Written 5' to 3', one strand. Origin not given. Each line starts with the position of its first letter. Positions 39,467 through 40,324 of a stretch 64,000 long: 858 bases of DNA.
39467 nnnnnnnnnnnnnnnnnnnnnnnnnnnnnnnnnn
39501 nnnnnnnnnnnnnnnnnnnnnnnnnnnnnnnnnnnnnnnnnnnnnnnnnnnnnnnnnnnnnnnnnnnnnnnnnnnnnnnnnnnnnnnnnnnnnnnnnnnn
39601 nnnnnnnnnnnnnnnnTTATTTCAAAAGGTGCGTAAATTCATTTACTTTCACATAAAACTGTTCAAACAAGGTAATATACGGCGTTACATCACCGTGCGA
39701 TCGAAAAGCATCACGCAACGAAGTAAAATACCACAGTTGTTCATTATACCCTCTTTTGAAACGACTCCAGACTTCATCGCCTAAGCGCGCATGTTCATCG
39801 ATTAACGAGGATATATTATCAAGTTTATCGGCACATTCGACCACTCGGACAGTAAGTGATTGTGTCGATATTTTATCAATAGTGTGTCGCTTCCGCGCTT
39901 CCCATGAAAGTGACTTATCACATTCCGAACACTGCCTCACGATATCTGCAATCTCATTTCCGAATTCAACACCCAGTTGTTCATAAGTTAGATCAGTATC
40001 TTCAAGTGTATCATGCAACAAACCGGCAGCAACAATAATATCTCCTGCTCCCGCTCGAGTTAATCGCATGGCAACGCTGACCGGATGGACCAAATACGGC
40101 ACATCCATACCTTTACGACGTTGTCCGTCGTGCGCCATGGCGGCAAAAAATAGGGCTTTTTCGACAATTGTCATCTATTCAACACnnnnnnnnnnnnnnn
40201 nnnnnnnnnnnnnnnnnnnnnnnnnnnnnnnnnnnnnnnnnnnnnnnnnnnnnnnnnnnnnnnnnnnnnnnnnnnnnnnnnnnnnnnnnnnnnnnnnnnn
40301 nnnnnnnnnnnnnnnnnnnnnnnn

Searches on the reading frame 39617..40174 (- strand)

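Call 52: search_protein_families(library=pfam, proteins=[window:39617-40174:-], max_evalue=0.001)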
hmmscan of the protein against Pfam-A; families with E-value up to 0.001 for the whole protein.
window:39617-40174:- (185 aa): 2 families
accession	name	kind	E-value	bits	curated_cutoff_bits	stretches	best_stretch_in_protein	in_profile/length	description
PF13328.12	HD_4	-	1.1e-14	54.9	27.2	1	7-127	1-137/156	HD domain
PF01966.28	HD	-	1.1e-05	26.1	22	1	29-120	3-115/116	HD domain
